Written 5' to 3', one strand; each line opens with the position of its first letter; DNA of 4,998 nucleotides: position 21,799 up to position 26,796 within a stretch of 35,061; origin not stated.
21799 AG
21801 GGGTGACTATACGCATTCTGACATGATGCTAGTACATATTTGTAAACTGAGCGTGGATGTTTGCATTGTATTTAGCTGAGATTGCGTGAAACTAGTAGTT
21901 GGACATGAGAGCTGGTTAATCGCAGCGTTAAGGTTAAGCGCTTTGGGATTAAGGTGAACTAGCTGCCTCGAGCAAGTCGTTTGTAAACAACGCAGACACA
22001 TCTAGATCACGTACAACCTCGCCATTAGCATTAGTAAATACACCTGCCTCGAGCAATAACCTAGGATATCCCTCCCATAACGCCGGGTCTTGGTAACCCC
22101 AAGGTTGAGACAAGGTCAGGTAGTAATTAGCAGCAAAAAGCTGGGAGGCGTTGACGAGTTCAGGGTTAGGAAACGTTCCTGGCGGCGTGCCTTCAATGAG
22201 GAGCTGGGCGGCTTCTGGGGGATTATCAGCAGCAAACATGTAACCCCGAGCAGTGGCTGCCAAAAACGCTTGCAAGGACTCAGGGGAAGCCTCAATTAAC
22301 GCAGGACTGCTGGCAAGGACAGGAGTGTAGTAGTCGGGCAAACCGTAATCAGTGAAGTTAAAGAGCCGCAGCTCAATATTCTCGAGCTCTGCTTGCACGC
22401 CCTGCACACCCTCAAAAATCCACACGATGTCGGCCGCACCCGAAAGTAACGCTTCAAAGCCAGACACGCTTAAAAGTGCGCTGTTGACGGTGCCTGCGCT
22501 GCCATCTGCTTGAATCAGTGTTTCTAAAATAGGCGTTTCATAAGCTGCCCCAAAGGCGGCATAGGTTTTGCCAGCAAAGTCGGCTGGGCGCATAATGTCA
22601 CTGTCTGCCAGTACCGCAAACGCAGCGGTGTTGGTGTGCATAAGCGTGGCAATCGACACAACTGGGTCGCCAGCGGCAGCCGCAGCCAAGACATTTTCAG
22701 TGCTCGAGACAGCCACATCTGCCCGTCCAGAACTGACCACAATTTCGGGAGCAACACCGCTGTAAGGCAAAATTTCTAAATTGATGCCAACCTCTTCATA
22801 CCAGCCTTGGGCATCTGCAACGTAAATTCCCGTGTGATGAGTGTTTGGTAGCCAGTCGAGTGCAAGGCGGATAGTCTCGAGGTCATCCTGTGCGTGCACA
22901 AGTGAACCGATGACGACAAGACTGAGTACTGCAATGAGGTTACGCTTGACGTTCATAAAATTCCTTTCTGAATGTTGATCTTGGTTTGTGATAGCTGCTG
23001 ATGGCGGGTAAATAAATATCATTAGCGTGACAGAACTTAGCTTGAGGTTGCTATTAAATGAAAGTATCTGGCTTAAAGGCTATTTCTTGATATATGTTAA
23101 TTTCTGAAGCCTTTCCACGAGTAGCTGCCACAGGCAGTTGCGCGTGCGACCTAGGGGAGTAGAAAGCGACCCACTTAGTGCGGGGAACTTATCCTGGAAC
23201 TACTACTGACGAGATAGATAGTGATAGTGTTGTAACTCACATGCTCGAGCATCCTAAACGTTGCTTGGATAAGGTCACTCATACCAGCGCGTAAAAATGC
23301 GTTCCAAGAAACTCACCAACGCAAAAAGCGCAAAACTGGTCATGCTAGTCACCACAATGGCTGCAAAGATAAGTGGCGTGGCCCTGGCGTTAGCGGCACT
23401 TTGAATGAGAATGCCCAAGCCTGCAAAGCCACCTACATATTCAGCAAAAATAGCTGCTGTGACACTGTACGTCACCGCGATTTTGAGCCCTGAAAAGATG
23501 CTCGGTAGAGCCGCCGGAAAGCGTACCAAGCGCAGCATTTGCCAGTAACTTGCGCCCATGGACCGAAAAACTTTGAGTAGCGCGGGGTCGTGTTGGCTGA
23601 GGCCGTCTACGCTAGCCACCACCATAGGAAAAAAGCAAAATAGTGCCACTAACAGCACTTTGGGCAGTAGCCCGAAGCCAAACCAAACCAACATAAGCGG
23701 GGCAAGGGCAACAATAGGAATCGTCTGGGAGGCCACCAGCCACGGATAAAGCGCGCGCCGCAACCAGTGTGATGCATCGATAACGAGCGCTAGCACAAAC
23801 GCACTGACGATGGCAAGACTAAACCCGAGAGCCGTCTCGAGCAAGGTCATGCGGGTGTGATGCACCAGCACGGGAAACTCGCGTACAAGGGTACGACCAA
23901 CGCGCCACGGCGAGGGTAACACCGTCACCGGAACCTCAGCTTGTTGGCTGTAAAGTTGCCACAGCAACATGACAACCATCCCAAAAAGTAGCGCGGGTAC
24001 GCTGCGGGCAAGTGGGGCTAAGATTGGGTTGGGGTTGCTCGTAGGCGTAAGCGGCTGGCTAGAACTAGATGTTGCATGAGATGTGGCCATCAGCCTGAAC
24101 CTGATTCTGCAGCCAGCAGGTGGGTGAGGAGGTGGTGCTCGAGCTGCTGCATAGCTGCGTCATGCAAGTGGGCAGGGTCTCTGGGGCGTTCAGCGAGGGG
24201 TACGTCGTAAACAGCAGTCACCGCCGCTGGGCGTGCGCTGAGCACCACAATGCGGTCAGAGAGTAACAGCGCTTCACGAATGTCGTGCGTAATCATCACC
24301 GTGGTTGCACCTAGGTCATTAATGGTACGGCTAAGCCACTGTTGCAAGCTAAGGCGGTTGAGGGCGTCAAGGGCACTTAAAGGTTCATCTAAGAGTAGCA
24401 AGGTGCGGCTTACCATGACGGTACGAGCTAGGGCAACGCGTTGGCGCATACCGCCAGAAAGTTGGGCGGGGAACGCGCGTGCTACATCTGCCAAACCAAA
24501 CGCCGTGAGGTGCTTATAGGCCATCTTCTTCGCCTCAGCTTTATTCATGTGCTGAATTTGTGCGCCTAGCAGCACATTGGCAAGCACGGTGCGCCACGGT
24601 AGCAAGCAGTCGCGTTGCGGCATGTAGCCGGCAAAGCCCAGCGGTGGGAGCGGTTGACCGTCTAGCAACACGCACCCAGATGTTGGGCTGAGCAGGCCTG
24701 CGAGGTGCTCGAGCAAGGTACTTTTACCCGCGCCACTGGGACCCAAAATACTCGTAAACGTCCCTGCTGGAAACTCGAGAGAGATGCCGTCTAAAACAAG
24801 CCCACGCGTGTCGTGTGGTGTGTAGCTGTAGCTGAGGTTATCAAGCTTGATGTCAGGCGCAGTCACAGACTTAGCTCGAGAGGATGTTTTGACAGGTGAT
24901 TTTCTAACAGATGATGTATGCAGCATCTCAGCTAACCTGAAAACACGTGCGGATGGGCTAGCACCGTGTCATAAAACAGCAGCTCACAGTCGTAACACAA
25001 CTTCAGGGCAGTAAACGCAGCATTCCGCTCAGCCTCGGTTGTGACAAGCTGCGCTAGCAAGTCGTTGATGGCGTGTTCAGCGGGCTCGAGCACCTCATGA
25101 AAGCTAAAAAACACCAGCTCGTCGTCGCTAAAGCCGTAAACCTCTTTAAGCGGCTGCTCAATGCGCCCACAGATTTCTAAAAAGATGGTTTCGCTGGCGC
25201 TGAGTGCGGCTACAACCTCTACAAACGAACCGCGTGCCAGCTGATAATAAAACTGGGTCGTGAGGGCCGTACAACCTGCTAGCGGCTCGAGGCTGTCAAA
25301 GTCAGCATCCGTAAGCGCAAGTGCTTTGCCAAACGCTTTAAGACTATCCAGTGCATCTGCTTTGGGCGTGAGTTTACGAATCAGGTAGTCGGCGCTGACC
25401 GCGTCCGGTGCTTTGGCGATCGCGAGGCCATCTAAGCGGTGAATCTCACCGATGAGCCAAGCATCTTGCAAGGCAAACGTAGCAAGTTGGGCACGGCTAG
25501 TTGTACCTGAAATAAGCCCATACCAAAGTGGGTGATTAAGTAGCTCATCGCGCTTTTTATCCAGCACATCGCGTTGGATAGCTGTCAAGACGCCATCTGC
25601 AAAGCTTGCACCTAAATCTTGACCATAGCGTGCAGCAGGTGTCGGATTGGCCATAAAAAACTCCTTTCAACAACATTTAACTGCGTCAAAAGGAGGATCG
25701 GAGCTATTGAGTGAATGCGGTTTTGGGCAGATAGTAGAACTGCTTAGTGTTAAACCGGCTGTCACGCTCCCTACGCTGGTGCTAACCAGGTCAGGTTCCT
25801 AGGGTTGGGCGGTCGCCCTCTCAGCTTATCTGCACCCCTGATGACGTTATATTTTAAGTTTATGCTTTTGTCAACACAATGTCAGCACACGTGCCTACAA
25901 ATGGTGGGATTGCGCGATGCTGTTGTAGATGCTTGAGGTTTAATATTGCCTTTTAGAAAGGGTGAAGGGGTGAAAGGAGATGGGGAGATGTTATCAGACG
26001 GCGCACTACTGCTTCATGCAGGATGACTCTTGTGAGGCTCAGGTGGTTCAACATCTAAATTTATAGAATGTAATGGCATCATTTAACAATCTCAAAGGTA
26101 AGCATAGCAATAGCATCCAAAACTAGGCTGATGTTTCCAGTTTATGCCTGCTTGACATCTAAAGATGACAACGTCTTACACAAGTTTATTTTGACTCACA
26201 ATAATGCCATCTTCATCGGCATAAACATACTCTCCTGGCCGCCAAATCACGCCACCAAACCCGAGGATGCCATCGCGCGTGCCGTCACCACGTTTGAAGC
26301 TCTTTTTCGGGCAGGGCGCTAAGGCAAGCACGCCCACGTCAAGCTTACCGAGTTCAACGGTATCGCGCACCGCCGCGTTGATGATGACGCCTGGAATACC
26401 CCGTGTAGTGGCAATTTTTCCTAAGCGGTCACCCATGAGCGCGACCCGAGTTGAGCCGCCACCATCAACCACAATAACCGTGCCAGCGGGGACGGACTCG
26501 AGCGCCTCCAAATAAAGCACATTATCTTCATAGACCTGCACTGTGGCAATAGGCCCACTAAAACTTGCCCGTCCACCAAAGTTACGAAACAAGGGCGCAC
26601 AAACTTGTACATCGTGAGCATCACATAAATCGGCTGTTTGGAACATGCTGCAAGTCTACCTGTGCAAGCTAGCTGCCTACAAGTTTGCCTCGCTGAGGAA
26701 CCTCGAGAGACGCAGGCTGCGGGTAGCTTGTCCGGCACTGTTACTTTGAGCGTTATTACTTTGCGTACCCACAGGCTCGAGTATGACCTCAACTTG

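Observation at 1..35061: Extreme over-representation of the palindrome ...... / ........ (a HIP1-like highly iterated palindrome with a different word)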

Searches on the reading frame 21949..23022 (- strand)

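Call 6: search_protein_families(library=ncbifam, proteins=[window:21949-23022:-])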
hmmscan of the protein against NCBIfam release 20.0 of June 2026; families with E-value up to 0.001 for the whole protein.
window:21949-23022:- (357 aa): 2 families
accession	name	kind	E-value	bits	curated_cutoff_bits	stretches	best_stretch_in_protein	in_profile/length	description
TIGR01728.1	SsuA_fam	subfamily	9.6e-13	48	163.5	1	57-275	5-227/290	aliphatic sulfonate ABC transporter substrate-binding protein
NF040735.1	SBP_SaoX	equivalog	4e-07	29.4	300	1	62-159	14-107/330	ABC transporter substrate-binding subunit SaoX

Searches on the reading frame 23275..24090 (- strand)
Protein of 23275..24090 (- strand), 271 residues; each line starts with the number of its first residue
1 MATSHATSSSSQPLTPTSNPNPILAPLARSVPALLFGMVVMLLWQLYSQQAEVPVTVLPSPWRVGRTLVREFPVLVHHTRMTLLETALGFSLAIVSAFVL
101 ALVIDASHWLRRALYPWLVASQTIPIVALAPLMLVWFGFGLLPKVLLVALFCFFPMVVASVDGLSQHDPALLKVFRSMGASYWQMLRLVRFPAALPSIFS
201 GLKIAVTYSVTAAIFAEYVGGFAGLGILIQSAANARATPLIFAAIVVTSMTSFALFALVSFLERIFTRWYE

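Call 7: search_protein_families(library=pfam, proteins=[window:23275-24090:-])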
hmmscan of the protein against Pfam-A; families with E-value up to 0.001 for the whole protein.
window:23275-24090:- (271 aa): 1 family
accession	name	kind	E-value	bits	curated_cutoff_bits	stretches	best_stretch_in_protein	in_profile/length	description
PF00528.27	BPD_transp_1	-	1.7e-29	103.3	26.4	1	97-268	5-180/184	Binding-protein-dependent transport system inner membrane component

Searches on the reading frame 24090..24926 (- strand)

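Call 8: search_protein_families(library=pfam, proteins=[window:24090-24926:-])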
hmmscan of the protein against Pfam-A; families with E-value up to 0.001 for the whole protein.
window:24090-24926:- (278 aa): 6 families
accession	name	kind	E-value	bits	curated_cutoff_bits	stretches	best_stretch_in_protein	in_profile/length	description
PF00005.33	ABC_tran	-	1.8e-29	103.5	25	1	45-183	1-136/137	ABC transporter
PF13555.12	AAA_29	-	3.8e-05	23.8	27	1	50-83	17-50/61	P-loop containing region of AAA domain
PF13304.12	AAA_21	-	0.00013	22.6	27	0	57-80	1-24/304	AAA domain, putative AbiEii toxin, Type IV TA system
PF02463.25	SMC_N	-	0.0004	20.3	40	0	55-76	24-45/220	RecF/RecN/SMC N terminal domain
PF13191.12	AAA_16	-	0.00048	21.1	32.6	0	57-180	26-139/167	AAA ATPase domain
PF13476.12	AAA_23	-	0.00094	20.3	27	0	49-78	14-42/201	AAA domain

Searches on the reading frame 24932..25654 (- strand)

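Call 8: search_protein_families(library=pfam, proteins=[window:24932-25654:-])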
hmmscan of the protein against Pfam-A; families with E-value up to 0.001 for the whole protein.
window:24932-25654:- (240 aa): 2 families
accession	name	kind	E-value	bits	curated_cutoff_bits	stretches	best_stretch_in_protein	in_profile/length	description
PF03070.21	TENA_THI-4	-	3.2e-10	40.6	22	1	31-172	4-146/210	TENA/THI-4/PQQC family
PF14518.11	Haem_oxygenas_2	-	1.4e-08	35.2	28.9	1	106-222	55-174/177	Iron-containing redox enzyme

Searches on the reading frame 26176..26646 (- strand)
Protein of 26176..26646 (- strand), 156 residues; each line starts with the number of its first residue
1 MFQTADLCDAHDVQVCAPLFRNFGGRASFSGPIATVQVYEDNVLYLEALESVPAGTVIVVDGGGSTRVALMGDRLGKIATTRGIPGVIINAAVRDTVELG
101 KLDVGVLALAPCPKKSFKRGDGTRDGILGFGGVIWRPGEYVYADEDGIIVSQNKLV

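Call 8: search_protein_families(library=pfam, proteins=[window:26176-26646:-])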
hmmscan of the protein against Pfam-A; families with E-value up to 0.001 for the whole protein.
window:26176-26646:- (156 aa): 1 family
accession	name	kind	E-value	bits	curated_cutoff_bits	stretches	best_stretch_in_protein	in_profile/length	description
PF03737.21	RraA-like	-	9.6e-39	133.5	24.5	1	4-150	1-152/152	Aldolase/RraA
